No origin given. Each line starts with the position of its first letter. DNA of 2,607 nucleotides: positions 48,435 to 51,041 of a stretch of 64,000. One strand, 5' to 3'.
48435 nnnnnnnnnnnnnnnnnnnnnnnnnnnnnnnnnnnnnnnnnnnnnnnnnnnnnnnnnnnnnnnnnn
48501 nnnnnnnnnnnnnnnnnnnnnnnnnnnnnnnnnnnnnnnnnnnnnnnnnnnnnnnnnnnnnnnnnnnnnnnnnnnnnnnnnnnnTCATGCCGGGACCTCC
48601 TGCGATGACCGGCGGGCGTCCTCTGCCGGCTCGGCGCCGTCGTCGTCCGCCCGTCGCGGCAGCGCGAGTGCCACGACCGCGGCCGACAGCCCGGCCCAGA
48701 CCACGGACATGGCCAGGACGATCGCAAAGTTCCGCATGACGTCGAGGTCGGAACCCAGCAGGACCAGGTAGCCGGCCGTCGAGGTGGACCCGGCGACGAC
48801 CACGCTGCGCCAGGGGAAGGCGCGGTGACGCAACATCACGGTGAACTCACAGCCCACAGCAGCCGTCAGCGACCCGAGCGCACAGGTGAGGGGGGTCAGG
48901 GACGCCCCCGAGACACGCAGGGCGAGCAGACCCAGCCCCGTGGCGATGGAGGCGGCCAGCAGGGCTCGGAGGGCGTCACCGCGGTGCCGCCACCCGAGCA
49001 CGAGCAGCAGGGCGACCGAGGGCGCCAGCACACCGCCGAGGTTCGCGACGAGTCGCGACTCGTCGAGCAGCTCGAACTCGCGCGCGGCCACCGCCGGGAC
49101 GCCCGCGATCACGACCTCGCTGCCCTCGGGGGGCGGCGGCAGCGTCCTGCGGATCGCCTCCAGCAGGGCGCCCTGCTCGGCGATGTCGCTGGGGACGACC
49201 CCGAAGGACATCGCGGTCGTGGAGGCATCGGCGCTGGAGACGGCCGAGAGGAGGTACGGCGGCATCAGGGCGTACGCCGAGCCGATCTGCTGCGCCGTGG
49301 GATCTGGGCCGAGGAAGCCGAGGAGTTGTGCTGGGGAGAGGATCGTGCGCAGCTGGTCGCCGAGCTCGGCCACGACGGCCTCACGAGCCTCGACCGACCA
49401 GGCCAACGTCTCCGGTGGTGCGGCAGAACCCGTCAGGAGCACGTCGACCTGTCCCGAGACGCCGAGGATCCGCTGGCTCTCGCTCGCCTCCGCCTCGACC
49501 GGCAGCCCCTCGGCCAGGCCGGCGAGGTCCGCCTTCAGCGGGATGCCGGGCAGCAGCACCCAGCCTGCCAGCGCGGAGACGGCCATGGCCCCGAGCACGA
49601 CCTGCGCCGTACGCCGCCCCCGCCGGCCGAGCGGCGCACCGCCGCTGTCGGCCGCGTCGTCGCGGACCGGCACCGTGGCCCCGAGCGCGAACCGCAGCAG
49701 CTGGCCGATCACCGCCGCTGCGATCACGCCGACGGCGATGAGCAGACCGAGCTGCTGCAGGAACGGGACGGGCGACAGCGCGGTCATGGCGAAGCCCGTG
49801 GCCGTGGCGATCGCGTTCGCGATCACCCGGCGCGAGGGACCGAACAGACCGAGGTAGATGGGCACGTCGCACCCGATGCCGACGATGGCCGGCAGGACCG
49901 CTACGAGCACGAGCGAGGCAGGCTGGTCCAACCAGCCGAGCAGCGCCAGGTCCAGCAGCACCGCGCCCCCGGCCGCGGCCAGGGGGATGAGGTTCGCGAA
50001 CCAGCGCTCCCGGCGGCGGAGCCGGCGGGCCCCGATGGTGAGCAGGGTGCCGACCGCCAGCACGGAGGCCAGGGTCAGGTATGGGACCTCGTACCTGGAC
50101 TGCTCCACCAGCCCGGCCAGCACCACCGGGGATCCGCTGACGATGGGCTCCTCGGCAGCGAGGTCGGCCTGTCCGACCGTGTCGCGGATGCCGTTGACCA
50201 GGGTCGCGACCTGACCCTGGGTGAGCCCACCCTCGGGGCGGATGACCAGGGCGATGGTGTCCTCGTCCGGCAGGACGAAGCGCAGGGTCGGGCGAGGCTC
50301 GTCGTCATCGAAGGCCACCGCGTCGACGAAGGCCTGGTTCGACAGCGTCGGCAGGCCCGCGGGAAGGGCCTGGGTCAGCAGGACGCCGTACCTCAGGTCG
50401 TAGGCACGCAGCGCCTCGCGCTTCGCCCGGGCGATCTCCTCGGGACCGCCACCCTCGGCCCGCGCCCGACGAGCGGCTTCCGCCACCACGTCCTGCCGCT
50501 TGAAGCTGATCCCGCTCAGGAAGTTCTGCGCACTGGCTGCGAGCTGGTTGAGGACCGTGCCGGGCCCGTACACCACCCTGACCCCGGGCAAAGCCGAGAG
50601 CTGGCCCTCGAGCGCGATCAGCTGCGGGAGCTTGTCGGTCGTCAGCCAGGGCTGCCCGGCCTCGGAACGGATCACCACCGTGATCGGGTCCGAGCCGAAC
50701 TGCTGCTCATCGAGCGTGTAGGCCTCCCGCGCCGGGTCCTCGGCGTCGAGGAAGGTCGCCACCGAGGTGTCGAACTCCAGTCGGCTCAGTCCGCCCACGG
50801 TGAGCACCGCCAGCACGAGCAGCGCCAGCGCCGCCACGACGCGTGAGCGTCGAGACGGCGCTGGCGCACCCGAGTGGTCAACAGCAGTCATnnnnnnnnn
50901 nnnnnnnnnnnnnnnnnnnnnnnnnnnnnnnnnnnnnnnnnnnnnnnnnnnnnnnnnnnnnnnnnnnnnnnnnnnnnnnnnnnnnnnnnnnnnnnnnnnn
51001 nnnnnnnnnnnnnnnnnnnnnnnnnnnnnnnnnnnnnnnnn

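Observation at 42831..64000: Possible hydrocarbon-to-bioplastic island: uptake, oxidation and PHA storage on one element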

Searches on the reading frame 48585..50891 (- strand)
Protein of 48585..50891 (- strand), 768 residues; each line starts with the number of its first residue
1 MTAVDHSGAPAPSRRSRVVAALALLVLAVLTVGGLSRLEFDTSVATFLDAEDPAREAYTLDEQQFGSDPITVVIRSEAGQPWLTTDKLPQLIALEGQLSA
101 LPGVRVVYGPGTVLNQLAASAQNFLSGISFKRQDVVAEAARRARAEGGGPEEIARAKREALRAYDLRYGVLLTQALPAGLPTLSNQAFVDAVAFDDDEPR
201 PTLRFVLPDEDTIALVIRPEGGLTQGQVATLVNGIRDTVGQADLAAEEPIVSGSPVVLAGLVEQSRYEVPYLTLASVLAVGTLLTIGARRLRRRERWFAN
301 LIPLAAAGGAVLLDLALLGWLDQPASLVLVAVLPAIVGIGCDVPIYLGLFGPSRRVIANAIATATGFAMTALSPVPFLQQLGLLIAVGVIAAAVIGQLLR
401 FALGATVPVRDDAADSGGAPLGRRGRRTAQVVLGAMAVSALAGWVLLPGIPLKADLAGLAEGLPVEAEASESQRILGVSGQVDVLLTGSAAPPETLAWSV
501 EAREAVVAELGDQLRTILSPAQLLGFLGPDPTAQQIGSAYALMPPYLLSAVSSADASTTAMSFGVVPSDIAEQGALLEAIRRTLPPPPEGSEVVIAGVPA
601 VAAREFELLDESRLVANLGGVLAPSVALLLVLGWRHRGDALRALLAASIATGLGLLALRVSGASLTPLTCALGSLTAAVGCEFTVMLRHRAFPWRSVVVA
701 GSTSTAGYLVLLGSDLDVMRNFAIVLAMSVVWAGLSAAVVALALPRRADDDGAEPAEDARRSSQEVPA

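Call 3: search_protein_families(library=pfam, proteins=[window:48585-50891:-])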
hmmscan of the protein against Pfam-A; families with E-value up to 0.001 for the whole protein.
window:48585-50891:- (768 aa): 0 families

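Call 19: search_protein_families(library=ncbifam, proteins=[window:48585-50891:-], max_evalue=0.00001)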
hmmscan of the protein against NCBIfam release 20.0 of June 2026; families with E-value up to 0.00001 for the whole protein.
window:48585-50891:- (768 aa): 1 family
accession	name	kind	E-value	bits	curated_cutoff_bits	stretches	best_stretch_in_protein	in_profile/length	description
TIGR00921.1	2A067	subfamily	3.7e-21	74.9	351.9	1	562-741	533-727/733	hydrophobe/amphiphile efflux-3 (HAE3) family transporter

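Call 54: search_protein_families(library=pfam, proteins=[window:48585-50891:-], max_evalue=1)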
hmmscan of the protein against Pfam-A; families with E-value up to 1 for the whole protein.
window:48585-50891:- (768 aa): 2 families
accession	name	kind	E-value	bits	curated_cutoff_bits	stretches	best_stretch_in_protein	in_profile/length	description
PF16085.10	Phage_holin_3_5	-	0.068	13.8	27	1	646-692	51-97/113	Bacteriophage holin Hol, superfamily III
PF11359.13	gpUL132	-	0.25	11.3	24.4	1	382-439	68-126/238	Envelope glycoprotein UL132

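Call 57: find_homologous_proteins(query=window:48585-50891:-, max_evalue=0.00001)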
Query window:48585-50891:- (768 aa): 83 proteins with E <= 0.00001 among 8000 candidates.
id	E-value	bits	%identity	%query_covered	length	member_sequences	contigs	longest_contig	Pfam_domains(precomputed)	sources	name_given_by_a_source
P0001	0.0e+0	1597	100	100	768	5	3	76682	-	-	-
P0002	0.0e+0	1432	89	100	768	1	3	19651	-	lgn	-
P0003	0.0e+0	1421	89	100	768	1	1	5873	-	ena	-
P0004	0.0e+0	1162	74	96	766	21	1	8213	-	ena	-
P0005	0.0e+0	1095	71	98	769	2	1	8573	-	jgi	jgi:predicted RND superfamily exporter protein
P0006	1.7e-281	954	63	98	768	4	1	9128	-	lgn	-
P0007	3.1e-274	930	63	96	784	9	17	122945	-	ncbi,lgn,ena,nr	ncbi:MAG: RND transporter [Nocardioides sp.]|nr:RND transporter [Nocardioides sp.]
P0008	4.7e-271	919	63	97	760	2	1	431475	-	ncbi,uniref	ncbi:hypothetical protein [Nocardioides fonticola]|uniref:hypothetical protein n=1 Tax=Nocardioides 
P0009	4.3e-270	916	63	95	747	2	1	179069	-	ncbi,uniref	ncbi:RND transporter [Nocardioides sp.]|uniref:RND transporter n=1 Tax=Nocardioides sp. TaxID=35761 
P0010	8.7e-269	912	62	96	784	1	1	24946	PF03176.22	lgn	-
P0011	2.8e-265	900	62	94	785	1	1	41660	PF03176.22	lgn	-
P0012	1.9e-243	828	58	94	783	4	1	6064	PF03176.22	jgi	jgi:predicted RND superfamily exporter protein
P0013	4.5e-239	814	56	99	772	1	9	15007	-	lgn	-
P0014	4.0e-149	516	44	92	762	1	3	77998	-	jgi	jgi:predicted RND superfamily exporter protein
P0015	3.2e-148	513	43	98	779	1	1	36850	-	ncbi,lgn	-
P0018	1.7e-136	475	41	95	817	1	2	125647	PF03176.22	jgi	jgi:predicted RND superfamily exporter protein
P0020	7.8e-133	463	39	98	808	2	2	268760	-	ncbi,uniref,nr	ncbi:RND transporter [Actinomycetospora chibensis]|uniref:RND transporter n=1 Tax=Actinomycetospora 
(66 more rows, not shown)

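Call 58: find_encoding_contigs(protein=P0002, flank=10000, max_places=3)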
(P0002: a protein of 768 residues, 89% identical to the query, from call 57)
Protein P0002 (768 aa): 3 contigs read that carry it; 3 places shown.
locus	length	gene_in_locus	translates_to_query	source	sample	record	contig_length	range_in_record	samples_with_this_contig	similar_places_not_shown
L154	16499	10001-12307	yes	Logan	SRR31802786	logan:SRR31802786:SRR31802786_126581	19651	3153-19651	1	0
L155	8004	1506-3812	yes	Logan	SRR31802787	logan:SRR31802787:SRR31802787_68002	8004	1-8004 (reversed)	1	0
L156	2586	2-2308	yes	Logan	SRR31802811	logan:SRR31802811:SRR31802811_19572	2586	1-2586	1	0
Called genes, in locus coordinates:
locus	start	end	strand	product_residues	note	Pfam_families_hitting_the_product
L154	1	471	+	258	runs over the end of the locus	PF02405:MlaE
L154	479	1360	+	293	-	PF02405:MlaE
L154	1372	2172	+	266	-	PF00005:ABC_tran, PF13304:AAA_21 (weak)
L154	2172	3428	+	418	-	PF02470:MlaD, PF11887:Mce4_CUP1 (faint)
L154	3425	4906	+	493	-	PF02470:MlaD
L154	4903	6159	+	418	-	PF02470:MlaD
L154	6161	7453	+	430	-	PF02470:MlaD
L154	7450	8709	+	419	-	PF02470:MlaD, PF11887:Mce4_CUP1 (weak)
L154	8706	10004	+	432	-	PF02470:MlaD, PF11887:Mce4_CUP1 (faint)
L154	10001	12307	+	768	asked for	-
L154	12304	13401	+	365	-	PF13145:Rotamase_2, PF00639:Rotamase, PF13616:Rotamase_3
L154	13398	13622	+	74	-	-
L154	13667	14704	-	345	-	-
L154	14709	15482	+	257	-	PF00561:Abhydrolase_1 (weak)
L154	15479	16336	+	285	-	PF00561:Abhydrolase_1, PF12146:Hydrolase_4 (weak), PF12697:Abhydrolase_6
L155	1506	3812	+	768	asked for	-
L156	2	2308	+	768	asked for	?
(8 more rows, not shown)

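Call 59: find_encoding_contigs(protein=P0007, flank=10000, max_places=2)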
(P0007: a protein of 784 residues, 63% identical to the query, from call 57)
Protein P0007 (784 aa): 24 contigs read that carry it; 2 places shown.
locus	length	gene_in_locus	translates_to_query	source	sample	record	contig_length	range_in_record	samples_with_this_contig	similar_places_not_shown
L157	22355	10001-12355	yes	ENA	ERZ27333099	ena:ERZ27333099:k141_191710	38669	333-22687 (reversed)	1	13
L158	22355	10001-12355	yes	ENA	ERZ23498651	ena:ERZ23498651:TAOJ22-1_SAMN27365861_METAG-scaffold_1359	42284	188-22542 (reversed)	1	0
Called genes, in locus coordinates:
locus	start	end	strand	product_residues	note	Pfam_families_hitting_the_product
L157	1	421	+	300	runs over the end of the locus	PF02405:MlaE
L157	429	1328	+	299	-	PF02405:MlaE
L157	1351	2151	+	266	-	PF00005:ABC_tran, PF13304:AAA_21 (weak)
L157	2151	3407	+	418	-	PF02470:MlaD, PF11887:Mce4_CUP1 (weak)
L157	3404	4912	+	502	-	PF02470:MlaD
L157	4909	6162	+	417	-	PF02470:MlaD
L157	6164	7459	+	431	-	PF02470:MlaD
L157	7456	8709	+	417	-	PF02470:MlaD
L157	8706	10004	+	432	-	PF02470:MlaD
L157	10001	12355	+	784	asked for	-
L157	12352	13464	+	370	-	PF13624:SurA_N_3 (weak), PF09312:SurA_N (faint), PF13145:Rotamase_2, PF00639:Rotamase, PF13616:Rotamase_3 (weak)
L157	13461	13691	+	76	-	-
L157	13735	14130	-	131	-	-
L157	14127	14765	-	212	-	PF00005:ABC_tran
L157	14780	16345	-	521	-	PF13623:SurA_N_2 (weak), PF13624:SurA_N_3, PF13145:Rotamase_2, PF00639:Rotamase, PF13616:Rotamase_3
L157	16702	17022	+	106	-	PF00111:Fer2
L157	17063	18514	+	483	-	PF00067:p450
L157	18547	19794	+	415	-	PF07992:Pyr_redox_2, PF01266:DAO (faint), PF00070:Pyr_redox, PF14759:Reductase_C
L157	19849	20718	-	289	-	PF12146:Hydrolase_4 (weak), PF00561:Abhydrolase_1, PF12697:Abhydrolase_6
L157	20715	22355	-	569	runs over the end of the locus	PF07167:PhaC_N, PF00561:Abhydrolase_1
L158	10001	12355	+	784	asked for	-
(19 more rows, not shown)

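Call 60: find_encoding_contigs(protein=L157:19849-20718:-, flank=10000, max_places=2)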
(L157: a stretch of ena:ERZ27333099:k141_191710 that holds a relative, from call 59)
Protein L157:19849-20718:- (289 aa): 24 contigs read that carry it; 2 places shown.
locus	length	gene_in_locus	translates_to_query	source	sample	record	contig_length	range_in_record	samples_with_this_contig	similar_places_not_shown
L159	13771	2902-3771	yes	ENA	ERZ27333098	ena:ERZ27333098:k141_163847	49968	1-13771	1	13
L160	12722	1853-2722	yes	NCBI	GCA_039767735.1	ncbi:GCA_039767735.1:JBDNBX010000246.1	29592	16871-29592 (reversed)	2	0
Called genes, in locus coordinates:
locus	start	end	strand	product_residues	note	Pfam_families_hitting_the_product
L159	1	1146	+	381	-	PF02771:Acyl-CoA_dh_N, PF02770:Acyl-CoA_dh_M, PF00441:Acyl-CoA_dh_1, PF08028:Acyl-CoA_dh_2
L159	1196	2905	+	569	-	PF07167:PhaC_N, PF00561:Abhydrolase_1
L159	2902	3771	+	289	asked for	PF12146:Hydrolase_4 (weak), PF00561:Abhydrolase_1, PF12697:Abhydrolase_6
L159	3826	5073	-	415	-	PF07992:Pyr_redox_2, PF01266:DAO (faint), PF00070:Pyr_redox, PF14759:Reductase_C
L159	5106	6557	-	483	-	PF00067:p450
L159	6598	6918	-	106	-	PF00111:Fer2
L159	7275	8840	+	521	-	PF13623:SurA_N_2 (weak), PF13624:SurA_N_3, PF13145:Rotamase_2, PF00639:Rotamase, PF13616:Rotamase_3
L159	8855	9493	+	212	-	PF00005:ABC_tran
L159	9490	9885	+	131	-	-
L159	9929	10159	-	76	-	-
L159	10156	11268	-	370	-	PF13624:SurA_N_3 (weak), PF09312:SurA_N (faint), PF13145:Rotamase_2, PF00639:Rotamase, PF13616:Rotamase_3 (weak)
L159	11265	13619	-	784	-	-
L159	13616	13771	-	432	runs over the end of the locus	PF02470:MlaD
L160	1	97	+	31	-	PF00441:Acyl-CoA_dh_1 (weak)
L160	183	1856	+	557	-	PF07167:PhaC_N, PF00561:Abhydrolase_1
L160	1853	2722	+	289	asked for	PF12146:Hydrolase_4 (weak), PF00561:Abhydrolase_1, PF12697:Abhydrolase_6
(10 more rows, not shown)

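Call 61: find_encoding_contigs(protein=P0008, flank=10000, max_places=2)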
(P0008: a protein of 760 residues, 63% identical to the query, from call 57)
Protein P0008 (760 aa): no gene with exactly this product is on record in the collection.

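Call 62: find_encoding_contigs(protein=P0014, flank=10000, max_places=1)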
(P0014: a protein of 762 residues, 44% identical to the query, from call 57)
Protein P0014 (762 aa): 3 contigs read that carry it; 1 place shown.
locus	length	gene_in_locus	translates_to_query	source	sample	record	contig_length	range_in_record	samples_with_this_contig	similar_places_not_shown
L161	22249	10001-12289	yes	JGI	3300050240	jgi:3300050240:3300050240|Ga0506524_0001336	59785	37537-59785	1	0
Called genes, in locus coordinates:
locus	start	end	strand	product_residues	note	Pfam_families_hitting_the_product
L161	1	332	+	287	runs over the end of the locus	PF02405:MlaE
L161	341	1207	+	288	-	PF02405:MlaE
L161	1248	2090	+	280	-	PF00005:ABC_tran, PF13304:AAA_21 (weak)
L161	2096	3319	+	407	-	PF02470:MlaD, PF11887:Mce4_CUP1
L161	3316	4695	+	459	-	PF02470:MlaD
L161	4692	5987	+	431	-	PF02470:MlaD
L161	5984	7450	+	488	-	PF02470:MlaD, PF11887:Mce4_CUP1 (faint)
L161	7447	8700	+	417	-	PF02470:MlaD, PF20155:TMP_3 (faint)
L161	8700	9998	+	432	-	PF02470:MlaD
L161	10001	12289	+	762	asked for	-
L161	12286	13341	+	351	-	PF13624:SurA_N_3 (weak), PF13145:Rotamase_2, PF00639:Rotamase, PF13616:Rotamase_3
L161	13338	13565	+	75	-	-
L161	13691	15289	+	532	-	PF01039:Carboxyl_trans, PF03255:ACCA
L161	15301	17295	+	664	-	PF00289:Biotin_carb_N, PF02222:ATP-grasp (weak), PF02786:CPSase_L_D2, PF07478:Dala_Dala_lig_C, PF02785:Biotin_carb_C, PF21139:BT_MCC_alpha, PF00364:Biotin_lipoyl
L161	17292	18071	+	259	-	PF00378:ECH_1, PF16113:ECH_2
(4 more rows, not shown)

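Call 63: find_encoding_contigs(protein=P0020, flank=10000, max_places=1)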
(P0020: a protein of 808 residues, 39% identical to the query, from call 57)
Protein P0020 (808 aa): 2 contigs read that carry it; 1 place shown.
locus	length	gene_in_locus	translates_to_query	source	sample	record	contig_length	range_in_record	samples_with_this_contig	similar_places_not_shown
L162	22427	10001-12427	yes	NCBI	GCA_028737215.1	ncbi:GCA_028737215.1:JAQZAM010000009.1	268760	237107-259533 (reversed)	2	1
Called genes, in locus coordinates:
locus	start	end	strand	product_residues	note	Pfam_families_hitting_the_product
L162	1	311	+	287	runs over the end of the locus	PF02405:MlaE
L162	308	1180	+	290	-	PF02405:MlaE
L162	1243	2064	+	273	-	PF02463:SMC_N (faint), PF00005:ABC_tran, PF13304:AAA_21 (faint)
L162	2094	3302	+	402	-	PF02470:MlaD, PF11887:Mce4_CUP1 (weak)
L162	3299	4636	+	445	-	PF02470:MlaD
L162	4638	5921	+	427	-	PF02470:MlaD, PF11887:Mce4_CUP1 (faint)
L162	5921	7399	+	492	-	PF02470:MlaD (weak)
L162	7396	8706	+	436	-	PF02470:MlaD, PF20155:TMP_3 (weak), PF11887:Mce4_CUP1 (weak)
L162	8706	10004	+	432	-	PF02470:MlaD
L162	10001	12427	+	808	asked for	-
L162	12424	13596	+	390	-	PF13624:SurA_N_3, PF13145:Rotamase_2, PF00639:Rotamase, PF13616:Rotamase_3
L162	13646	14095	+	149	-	PF00582:Usp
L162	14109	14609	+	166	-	-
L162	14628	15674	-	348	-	PF23213: (faint)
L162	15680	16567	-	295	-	PF23213:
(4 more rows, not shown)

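Call 64: find_encoding_contigs(protein=P0018, flank=10000, max_places=1)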
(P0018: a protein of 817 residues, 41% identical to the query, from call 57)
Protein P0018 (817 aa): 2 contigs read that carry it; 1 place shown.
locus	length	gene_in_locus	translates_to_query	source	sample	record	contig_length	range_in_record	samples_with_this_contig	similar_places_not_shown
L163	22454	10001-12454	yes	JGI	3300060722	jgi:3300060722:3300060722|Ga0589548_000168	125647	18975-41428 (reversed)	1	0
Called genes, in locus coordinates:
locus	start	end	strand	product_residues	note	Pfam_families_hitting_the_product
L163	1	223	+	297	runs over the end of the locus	PF02405:MlaE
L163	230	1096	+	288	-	PF02405:MlaE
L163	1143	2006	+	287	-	PF00005:ABC_tran, PF13304:AAA_21 (weak)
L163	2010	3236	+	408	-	PF02470:MlaD, PF11887:Mce4_CUP1 (weak)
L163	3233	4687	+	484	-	PF02470:MlaD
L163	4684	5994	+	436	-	PF02470:MlaD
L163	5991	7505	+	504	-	PF02470:MlaD (weak), PF11887:Mce4_CUP1 (faint)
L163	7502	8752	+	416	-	PF02470:MlaD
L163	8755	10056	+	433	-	PF02470:MlaD, PF11887:Mce4_CUP1 (faint)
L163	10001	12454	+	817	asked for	PF03176:MMPL (faint)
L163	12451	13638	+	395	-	PF13624:SurA_N_3, PF13145:Rotamase_2, PF00639:Rotamase, PF13616:Rotamase_3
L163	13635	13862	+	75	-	-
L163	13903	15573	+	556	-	PF03255:ACCA, PF01039:Carboxyl_trans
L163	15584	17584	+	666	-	PF00289:Biotin_carb_N, PF02786:CPSase_L_D2, PF07478:Dala_Dala_lig_C, PF02785:Biotin_carb_C, PF21139:BT_MCC_alpha, PF00364:Biotin_lipoyl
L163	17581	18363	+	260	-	PF00378:ECH_1, PF16113:ECH_2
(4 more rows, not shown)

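Call 72: find_encoding_contigs(protein=L157:429-1328:+, flank=10000, max_places=2)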
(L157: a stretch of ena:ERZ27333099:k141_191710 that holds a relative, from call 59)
Protein L157:429-1328:+ (299 aa): 2 contigs read that carry it; 1 place shown.
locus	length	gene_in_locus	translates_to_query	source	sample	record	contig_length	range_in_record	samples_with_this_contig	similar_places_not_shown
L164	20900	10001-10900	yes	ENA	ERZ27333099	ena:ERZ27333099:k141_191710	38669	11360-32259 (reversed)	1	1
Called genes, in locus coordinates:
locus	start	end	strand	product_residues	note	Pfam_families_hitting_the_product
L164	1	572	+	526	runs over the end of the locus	PF00561:Abhydrolase_1, PF08386:Abhydrolase_4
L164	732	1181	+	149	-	PF12158:DUF3592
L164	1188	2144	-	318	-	PF00092:VWA, PF13519:VWA_2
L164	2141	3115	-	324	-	PF01882:DUF58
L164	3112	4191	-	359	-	PF20030:bpMoxR, PF07726:AAA_3, PF07728:AAA_5, PF17863:AAA_lid_2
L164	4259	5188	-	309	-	PF00126:HTH_1, PF03466:LysR_substrate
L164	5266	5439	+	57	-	-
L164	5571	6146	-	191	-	PF00440:TetR_N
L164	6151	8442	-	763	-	PF00884:Sulfatase, PF01663:Phosphodiest (faint), PF16347:SGSH_C (faint)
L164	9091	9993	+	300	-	PF02405:MlaE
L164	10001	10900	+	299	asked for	PF02405:MlaE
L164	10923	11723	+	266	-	PF00005:ABC_tran, PF13304:AAA_21 (weak)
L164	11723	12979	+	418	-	PF02470:MlaD, PF11887:Mce4_CUP1 (weak)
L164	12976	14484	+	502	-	PF02470:MlaD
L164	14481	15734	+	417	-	PF02470:MlaD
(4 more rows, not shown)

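Call 83: find_encoding_contigs(protein=L154:15479-16336:+, flank=10000, max_places=4)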
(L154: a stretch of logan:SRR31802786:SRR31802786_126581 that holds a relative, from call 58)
Protein L154:15479-16336:+ (285 aa): 4 contigs read that carry it; 4 places shown.
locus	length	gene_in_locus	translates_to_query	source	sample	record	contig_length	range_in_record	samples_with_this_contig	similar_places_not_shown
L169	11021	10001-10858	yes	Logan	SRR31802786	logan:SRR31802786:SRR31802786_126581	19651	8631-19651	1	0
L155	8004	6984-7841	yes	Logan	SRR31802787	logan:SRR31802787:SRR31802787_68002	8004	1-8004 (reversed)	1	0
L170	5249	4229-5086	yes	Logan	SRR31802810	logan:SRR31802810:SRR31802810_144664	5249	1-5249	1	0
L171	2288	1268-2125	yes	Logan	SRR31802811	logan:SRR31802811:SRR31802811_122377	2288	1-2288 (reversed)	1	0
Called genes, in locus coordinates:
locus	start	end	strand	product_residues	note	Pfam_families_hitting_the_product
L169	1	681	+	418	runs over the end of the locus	PF02470:MlaD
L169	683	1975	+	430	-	PF02470:MlaD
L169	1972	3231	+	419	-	PF02470:MlaD, PF11887:Mce4_CUP1 (weak)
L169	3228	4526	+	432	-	PF02470:MlaD, PF11887:Mce4_CUP1 (faint)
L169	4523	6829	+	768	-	-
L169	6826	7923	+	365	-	PF13145:Rotamase_2, PF00639:Rotamase, PF13616:Rotamase_3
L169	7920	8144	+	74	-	-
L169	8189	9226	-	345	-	-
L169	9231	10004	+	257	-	PF00561:Abhydrolase_1 (weak)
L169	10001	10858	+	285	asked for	PF00561:Abhydrolase_1, PF12146:Hydrolase_4 (weak), PF12697:Abhydrolase_6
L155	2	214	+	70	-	?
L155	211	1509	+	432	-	PF02470:MlaD, PF11887:Mce4_CUP1 (faint)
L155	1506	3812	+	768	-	-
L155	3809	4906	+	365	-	PF13145:Rotamase_2, PF00639:Rotamase, PF13616:Rotamase_3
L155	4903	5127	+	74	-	-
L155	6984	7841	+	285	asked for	PF00561:Abhydrolase_1, PF12146:Hydrolase_4 (weak), PF12697:Abhydrolase_6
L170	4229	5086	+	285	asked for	PF00561:Abhydrolase_1, PF12146:Hydrolase_4 (weak), PF12697:Abhydrolase_6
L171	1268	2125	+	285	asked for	PF00561:Abhydrolase_1, PF12146:Hydrolase_4 (weak), PF12697:Abhydrolase_6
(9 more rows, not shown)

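Call 88: search_protein_families(library=pfam, proteins=[L154:13667-14704:-])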
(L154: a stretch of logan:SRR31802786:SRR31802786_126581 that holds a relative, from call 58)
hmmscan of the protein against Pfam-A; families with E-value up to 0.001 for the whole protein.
L154:13667-14704:- (345 aa): 0 families

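Call 104: find_encoding_contigs(protein=P0011, flank=10000, max_places=1)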
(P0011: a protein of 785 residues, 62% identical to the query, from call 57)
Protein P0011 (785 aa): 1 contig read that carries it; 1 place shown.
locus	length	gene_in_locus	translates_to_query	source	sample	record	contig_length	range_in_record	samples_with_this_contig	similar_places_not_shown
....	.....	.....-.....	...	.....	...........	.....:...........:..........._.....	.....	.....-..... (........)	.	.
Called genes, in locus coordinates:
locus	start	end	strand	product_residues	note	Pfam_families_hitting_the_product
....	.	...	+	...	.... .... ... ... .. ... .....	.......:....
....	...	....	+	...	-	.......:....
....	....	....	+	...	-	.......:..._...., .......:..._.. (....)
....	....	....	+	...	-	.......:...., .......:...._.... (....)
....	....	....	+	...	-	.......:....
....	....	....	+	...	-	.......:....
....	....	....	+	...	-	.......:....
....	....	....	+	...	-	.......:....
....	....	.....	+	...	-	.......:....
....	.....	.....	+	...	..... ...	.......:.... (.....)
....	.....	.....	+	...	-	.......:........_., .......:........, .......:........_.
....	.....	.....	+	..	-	-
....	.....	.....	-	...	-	-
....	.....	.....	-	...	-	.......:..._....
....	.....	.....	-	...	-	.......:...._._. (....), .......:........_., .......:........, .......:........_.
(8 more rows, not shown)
